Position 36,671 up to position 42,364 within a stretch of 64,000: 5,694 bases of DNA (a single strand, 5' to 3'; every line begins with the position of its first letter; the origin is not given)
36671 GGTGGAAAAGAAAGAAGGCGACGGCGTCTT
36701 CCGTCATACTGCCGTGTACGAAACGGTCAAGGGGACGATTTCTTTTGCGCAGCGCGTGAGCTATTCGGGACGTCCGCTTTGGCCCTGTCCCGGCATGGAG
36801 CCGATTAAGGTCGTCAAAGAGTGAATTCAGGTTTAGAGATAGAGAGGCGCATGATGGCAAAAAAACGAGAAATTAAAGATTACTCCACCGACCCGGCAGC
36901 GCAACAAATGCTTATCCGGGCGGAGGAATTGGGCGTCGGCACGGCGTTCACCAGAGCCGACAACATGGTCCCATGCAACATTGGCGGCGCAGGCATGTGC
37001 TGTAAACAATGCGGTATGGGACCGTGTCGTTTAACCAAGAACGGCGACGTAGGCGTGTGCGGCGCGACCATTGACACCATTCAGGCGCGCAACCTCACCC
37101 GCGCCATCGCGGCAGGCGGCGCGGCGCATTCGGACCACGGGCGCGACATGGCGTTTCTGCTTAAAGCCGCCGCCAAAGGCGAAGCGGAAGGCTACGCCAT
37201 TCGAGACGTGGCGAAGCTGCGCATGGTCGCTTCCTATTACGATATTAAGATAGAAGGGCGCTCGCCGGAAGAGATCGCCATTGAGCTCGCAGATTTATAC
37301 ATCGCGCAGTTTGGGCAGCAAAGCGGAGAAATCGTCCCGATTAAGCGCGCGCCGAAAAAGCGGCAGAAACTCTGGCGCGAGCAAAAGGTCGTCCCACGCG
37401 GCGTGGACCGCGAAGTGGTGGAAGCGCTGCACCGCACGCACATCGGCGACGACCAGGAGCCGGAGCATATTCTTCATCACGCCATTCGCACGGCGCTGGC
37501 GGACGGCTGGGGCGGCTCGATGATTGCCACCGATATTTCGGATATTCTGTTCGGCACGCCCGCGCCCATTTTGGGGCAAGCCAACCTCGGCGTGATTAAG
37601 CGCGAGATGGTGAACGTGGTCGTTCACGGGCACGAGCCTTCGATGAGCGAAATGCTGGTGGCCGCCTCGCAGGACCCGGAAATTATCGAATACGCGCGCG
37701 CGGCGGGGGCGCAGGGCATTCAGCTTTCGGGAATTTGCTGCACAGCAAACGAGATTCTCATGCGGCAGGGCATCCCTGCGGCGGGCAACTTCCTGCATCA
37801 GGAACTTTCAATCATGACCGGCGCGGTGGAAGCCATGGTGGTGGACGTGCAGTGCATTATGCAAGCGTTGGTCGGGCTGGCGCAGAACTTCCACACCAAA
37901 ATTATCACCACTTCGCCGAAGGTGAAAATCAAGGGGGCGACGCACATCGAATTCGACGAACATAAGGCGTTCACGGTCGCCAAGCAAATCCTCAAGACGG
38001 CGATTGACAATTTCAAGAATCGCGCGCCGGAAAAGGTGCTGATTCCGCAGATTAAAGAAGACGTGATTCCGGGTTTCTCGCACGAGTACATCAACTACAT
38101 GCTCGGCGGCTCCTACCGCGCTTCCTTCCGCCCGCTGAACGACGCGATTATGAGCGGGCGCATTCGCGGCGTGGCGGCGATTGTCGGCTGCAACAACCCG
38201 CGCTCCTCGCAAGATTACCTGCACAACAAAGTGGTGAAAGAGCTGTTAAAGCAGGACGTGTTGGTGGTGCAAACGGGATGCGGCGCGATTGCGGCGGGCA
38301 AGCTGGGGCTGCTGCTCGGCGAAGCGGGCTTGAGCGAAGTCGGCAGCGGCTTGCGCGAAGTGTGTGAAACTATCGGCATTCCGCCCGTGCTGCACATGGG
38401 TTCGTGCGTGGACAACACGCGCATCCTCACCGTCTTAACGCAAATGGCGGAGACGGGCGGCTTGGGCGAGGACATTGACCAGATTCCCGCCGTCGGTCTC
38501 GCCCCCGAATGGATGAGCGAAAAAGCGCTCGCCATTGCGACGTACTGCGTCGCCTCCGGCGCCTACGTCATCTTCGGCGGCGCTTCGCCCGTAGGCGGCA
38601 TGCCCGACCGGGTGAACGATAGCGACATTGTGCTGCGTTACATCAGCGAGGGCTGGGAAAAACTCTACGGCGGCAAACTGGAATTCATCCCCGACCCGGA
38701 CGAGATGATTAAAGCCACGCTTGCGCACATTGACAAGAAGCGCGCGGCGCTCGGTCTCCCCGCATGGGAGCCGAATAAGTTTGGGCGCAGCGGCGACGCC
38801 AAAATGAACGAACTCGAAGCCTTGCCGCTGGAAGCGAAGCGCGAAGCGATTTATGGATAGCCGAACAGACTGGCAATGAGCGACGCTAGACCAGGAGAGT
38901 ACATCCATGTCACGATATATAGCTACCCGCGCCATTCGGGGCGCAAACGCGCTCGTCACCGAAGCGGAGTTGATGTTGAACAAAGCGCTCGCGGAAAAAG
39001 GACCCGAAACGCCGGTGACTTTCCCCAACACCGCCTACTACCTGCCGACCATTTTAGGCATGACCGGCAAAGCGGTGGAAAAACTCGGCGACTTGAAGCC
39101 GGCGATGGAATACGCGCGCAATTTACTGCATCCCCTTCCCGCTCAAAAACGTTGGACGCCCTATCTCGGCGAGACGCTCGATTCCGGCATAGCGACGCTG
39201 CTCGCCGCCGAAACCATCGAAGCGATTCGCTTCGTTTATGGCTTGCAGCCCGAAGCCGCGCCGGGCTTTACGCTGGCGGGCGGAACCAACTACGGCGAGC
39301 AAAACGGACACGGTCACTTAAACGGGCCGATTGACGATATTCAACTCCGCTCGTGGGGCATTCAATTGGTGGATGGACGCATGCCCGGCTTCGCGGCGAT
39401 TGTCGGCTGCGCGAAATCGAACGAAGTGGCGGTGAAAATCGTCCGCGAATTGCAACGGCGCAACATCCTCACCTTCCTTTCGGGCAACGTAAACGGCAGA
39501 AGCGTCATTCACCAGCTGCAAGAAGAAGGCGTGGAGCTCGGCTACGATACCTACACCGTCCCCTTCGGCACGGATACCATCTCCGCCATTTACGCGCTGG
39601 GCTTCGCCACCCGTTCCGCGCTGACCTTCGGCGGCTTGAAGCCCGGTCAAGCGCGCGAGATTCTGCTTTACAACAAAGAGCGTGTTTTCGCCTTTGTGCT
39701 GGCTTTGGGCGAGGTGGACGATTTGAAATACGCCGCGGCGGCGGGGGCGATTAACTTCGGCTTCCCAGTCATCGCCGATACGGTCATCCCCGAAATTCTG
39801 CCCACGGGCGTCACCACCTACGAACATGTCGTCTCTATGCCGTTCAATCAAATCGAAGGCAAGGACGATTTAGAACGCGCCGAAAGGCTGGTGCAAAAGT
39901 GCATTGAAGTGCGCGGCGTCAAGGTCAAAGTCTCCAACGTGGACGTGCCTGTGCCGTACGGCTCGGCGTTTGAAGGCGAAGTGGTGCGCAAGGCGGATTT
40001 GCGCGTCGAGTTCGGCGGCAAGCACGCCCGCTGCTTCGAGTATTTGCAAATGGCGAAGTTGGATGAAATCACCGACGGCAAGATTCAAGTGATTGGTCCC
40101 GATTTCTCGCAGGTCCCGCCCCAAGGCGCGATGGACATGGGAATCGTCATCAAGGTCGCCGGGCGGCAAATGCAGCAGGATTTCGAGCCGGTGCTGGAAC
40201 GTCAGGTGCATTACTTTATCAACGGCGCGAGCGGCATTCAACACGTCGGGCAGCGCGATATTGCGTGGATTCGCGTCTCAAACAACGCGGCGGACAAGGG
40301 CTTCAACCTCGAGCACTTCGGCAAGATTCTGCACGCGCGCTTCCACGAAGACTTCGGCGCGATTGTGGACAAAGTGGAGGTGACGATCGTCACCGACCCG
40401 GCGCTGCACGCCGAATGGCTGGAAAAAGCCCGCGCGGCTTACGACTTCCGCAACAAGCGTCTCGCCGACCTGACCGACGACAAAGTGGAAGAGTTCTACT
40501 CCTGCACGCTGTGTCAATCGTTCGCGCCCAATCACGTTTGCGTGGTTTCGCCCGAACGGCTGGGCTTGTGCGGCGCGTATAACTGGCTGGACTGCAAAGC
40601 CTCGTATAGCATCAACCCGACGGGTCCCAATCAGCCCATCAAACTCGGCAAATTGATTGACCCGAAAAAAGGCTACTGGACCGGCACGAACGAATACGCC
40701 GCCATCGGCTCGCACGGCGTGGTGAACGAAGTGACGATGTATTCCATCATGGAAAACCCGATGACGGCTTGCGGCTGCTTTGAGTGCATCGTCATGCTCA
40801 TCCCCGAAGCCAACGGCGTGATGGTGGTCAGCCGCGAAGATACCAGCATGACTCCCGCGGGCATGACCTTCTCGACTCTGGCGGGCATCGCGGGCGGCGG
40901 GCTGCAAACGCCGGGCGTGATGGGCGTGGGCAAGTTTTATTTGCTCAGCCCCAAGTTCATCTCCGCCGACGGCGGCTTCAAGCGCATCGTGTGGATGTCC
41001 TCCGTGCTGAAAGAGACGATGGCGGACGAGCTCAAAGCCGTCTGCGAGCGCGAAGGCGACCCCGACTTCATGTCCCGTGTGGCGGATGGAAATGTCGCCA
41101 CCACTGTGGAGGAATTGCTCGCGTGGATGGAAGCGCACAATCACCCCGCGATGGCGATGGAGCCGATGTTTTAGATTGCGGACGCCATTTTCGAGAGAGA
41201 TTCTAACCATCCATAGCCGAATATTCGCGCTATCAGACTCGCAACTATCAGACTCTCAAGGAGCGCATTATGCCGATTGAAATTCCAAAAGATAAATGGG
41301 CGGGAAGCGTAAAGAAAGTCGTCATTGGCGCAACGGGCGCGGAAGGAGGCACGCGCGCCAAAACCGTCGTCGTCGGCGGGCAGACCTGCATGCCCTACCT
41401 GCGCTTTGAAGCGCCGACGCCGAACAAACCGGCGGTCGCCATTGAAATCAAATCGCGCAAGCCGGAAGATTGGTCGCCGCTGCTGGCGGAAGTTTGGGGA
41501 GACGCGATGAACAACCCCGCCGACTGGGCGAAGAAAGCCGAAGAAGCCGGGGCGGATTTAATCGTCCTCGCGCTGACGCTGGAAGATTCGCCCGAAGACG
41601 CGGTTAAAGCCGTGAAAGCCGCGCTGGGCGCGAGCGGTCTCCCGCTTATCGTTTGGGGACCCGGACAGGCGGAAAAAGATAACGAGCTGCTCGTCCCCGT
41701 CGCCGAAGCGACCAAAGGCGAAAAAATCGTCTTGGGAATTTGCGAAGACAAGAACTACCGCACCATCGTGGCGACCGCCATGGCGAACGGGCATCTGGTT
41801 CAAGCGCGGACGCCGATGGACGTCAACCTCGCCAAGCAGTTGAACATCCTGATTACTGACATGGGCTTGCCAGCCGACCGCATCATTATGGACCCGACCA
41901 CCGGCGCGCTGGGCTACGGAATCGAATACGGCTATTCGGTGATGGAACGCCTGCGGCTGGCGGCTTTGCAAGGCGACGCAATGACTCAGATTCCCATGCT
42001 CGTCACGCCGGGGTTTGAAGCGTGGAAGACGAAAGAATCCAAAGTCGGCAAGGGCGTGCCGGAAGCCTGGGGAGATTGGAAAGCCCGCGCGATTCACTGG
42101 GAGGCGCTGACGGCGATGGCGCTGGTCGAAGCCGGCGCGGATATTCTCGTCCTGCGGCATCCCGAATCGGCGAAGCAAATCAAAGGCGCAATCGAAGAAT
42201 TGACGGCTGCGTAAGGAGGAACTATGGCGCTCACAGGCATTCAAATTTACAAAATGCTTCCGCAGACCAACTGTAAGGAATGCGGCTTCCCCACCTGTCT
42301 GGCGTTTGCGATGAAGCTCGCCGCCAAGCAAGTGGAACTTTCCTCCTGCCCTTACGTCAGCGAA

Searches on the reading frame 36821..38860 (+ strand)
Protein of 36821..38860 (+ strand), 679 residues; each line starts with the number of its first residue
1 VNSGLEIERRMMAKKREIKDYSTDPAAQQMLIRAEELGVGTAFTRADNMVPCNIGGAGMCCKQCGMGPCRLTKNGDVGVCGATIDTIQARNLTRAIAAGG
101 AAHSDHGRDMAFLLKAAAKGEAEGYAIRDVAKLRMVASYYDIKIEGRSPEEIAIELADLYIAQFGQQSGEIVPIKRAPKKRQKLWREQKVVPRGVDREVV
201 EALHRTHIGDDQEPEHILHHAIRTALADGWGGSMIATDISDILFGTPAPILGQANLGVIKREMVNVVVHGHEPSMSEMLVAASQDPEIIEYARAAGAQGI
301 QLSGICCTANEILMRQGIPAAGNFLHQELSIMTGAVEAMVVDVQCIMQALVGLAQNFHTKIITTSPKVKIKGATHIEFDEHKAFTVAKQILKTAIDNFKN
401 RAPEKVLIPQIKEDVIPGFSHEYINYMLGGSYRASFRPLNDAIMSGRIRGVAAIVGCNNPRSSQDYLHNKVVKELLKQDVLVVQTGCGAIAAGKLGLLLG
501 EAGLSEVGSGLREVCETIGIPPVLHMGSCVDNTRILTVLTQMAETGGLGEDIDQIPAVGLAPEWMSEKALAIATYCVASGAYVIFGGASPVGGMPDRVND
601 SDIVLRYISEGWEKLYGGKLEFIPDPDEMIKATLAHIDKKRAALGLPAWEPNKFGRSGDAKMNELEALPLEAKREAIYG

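Call 27: search_protein_families(library=ncbifam, proteins=[window:36821-38860:+], max_evalue=1e-25)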
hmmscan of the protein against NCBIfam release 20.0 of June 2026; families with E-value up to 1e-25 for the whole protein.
window:36821-38860:+ (679 aa): 1 family
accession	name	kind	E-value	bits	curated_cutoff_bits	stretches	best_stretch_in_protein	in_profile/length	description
TIGR01702.1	CO_DH_cata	equivalog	7.1e-182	605.8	478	1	22-646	1-621/621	anaerobic carbon-monoxide dehydrogenase catalytic subunit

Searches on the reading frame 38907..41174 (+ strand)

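Call 27: search_protein_families(library=ncbifam, proteins=[window:38907-41174:+], max_evalue=1e-25)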
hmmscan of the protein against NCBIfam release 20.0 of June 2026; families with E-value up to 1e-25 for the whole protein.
window:38907-41174:+ (755 aa): 4 families
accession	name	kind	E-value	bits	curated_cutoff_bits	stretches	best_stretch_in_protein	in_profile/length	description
NF040764.1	CODH_ACS_al_bet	equivalog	2.7e-290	964.7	800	1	10-754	1-704/705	acetyl-CoA decarbonylase/synthase complex subunit alpha/beta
NF007078.0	PRK09529.1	subfamily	1.3e-281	935.9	809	1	2-754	2-709/710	bifunctional acetyl-CoA decarbonylase/synthase complex subunit alpha/beta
NF003379.0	PRK04456.1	domain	3.3e-130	434.8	372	1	346-749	4-399/464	acetyl-CoA decarbonylase/synthase complex subunit beta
TIGR00316.1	cdhC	equivalog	5.3e-119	398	355.95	1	345-749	3-396/460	CO dehydrogenase/CO-methylating acetyl-CoA synthase complex subunit beta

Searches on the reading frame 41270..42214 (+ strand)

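Call 59: search_protein_families(library=pfam, proteins=[window:41270-42214:+], max_evalue=0.00001)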
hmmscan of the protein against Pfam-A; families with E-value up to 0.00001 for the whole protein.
window:41270-42214:+ (314 aa): 1 family
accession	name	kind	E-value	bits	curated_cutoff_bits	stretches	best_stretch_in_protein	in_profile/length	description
PF03599.22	CdhD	-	8.5e-38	130.5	24.8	1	17-299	2-244/387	CO dehydrogenase/acetyl-CoA synthase delta subunit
